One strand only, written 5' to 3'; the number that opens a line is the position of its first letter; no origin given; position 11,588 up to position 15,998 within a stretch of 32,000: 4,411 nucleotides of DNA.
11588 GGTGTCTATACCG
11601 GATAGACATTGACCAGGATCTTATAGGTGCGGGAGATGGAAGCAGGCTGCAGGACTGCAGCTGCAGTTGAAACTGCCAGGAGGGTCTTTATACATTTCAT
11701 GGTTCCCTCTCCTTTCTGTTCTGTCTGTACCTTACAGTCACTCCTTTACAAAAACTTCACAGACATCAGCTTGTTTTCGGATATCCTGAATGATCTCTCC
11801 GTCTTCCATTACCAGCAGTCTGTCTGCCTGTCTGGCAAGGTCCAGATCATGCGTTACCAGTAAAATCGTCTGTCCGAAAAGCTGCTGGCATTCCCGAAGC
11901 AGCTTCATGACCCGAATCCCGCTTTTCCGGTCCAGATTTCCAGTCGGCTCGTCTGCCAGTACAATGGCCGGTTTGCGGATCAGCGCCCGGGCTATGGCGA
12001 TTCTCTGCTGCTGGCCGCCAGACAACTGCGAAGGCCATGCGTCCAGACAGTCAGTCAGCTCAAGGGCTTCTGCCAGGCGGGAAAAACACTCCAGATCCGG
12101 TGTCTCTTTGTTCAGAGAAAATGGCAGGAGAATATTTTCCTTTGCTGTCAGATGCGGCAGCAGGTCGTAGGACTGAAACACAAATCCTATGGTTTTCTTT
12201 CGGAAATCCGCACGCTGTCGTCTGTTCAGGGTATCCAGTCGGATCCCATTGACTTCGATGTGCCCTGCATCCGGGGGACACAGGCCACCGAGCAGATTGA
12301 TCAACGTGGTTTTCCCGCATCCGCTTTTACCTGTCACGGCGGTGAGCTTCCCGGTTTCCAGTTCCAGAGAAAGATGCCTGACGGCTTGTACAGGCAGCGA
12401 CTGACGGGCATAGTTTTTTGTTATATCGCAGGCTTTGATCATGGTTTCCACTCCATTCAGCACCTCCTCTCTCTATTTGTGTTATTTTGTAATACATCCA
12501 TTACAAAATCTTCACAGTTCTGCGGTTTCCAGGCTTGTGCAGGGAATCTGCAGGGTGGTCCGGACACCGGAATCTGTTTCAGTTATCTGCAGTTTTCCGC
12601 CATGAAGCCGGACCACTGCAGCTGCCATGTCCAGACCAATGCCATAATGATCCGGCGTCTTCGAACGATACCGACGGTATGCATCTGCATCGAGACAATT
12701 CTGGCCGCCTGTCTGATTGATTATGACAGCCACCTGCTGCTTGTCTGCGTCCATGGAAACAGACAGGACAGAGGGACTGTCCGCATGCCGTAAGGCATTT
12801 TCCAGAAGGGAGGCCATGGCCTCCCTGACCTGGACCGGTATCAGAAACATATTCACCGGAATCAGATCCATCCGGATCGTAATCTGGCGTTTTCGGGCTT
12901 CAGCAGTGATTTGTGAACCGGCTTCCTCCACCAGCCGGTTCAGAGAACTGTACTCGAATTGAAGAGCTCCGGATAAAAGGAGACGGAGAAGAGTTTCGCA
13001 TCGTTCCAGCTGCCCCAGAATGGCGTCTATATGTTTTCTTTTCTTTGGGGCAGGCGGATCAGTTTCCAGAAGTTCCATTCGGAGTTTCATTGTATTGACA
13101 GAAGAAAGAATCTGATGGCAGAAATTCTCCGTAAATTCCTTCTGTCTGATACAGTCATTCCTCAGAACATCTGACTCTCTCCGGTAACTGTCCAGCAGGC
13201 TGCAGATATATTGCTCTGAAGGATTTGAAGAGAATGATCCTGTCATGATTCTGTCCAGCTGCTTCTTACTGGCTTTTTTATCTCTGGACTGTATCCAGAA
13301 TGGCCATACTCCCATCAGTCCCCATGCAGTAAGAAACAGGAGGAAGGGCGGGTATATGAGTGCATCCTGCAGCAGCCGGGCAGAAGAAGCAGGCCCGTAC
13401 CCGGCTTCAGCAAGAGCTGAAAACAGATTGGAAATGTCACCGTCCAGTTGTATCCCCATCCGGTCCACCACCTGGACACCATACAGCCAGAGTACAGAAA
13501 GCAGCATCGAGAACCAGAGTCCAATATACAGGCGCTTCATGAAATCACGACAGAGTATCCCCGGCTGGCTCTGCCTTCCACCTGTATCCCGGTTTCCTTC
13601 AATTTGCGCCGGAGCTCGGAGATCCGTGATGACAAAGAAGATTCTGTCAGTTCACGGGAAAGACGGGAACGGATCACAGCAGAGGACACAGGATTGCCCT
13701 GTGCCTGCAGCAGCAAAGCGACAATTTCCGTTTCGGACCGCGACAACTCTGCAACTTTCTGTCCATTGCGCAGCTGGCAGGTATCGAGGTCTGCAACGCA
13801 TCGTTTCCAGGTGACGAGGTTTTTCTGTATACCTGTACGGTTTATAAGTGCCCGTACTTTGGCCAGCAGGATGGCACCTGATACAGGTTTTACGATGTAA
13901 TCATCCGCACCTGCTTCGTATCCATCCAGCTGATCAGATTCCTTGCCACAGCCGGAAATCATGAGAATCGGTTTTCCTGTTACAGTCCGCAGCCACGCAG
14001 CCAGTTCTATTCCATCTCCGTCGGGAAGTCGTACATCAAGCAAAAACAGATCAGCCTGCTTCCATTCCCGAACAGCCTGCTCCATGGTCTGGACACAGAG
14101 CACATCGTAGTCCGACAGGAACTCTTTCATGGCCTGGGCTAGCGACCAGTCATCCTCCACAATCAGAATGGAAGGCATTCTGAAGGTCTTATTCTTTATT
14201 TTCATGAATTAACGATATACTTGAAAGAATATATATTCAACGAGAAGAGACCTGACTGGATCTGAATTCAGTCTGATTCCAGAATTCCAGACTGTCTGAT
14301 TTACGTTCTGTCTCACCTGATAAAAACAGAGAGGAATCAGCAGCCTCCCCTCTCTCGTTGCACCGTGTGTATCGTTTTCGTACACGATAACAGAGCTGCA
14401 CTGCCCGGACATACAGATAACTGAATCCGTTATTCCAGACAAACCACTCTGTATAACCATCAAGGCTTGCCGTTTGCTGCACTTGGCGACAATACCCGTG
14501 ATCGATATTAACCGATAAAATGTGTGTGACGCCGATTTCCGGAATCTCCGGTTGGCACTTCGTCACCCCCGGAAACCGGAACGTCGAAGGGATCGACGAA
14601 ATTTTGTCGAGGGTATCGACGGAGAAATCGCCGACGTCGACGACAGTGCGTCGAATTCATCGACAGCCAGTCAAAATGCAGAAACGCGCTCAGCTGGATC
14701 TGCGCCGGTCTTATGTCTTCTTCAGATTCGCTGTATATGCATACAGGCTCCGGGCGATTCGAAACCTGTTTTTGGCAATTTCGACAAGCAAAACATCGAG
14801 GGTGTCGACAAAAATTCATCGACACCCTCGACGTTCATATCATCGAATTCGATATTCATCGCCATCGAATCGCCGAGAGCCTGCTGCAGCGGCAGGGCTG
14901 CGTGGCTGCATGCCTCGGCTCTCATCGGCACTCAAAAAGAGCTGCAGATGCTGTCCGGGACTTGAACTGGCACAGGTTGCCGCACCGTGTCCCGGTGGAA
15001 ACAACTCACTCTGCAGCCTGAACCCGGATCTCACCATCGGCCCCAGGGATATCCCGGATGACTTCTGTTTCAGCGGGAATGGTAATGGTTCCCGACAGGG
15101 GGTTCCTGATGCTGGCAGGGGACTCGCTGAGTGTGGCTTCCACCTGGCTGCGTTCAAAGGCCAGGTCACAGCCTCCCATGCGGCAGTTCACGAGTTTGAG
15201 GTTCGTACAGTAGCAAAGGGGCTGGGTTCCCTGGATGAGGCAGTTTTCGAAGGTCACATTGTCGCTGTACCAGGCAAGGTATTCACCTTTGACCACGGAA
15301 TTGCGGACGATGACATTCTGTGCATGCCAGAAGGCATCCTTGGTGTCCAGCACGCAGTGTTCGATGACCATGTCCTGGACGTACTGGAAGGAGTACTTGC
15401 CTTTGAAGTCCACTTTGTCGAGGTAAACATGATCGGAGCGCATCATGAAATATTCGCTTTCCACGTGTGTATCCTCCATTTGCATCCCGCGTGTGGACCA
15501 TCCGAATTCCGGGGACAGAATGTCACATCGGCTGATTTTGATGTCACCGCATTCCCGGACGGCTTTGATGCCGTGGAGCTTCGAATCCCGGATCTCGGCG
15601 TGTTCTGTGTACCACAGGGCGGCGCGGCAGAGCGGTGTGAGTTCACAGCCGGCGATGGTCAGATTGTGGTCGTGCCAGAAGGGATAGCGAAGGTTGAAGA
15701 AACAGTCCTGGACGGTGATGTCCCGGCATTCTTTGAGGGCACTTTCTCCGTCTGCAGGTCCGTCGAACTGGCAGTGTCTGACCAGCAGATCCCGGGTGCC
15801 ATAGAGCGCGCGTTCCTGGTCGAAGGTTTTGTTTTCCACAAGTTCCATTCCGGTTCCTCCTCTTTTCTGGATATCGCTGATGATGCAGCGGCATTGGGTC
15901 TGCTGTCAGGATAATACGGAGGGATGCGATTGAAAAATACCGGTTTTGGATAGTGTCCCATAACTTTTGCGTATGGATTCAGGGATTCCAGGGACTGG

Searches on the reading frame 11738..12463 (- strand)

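Call 69: search_protein_families(library=pfam, proteins=[window:11738-12463:-], max_evalue=0.0001)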
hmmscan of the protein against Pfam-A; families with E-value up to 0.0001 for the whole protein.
window:11738-12463:- (241 aa): 3 families
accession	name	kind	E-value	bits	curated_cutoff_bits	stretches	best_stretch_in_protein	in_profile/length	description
PF00005.33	ABC_tran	-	8.1e-34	117.6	25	1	29-174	2-136/137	ABC transporter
PF13304.12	AAA_21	-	9.1e-06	26.4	27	0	40-62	1-23/304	AAA domain, putative AbiEii toxin, Type IV TA system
PF02463.25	SMC_N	-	5.9e-05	23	40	0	144-219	134-211/220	RecF/RecN/SMC N terminal domain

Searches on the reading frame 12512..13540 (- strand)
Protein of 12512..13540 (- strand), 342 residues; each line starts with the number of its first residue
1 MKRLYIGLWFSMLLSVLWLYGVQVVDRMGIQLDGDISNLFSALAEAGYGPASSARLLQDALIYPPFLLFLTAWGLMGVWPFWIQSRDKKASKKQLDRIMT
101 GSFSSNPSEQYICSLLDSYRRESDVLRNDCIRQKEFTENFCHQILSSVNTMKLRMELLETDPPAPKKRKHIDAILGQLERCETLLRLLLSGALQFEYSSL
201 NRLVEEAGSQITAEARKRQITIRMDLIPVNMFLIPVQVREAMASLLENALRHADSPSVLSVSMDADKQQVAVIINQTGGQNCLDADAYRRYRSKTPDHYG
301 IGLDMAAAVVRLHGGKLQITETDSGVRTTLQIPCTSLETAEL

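Call 69: search_protein_families(library=pfam, proteins=[window:12512-13540:-], max_evalue=0.0001)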
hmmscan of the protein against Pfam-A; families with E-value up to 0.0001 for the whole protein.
window:12512-13540:- (342 aa): 1 family
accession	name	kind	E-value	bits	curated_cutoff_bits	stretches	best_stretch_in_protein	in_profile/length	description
PF02518.31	HATPase_c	-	2e-08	35.1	26.4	1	236-334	4-109/111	Histidine kinase-, DNA gyrase B-, and HSP90-like ATPase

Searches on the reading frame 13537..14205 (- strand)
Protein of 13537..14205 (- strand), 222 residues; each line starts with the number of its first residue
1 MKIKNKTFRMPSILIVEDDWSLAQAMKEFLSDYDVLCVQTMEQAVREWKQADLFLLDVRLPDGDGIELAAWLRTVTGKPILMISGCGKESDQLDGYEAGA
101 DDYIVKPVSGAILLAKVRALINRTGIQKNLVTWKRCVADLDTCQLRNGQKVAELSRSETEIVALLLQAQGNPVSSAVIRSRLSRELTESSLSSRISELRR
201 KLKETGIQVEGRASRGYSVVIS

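Call 69: search_protein_families(library=pfam, proteins=[window:13537-14205:-], max_evalue=0.0001)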
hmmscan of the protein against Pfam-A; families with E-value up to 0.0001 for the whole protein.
window:13537-14205:- (222 aa): 2 families
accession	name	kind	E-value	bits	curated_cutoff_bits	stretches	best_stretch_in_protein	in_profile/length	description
PF00072.30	Response_reg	-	1.1e-19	71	30.2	1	13-117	1-110/111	Response regulator receiver domain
PF00486.34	Trans_reg_C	-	1.3e-05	25.6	26.2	1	151-217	3-75/77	Transcriptional regulatory protein, C terminal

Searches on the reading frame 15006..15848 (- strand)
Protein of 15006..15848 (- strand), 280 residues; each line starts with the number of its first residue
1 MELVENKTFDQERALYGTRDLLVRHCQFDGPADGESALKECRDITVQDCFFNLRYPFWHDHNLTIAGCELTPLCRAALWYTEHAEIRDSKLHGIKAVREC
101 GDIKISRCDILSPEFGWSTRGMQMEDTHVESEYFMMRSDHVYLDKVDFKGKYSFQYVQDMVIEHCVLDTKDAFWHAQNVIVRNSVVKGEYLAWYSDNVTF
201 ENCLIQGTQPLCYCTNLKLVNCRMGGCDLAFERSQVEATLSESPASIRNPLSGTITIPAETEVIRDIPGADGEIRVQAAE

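Call 69: search_protein_families(library=pfam, proteins=[window:15006-15848:-], max_evalue=0.0001)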
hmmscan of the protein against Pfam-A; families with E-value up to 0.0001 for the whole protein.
window:15006-15848:- (280 aa): 1 family
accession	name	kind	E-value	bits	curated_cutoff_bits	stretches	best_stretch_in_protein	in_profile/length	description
PF12541.14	DUF3737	-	9.5e-108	360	23.9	1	4-267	3-264/275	Protein of unknown function (DUF3737)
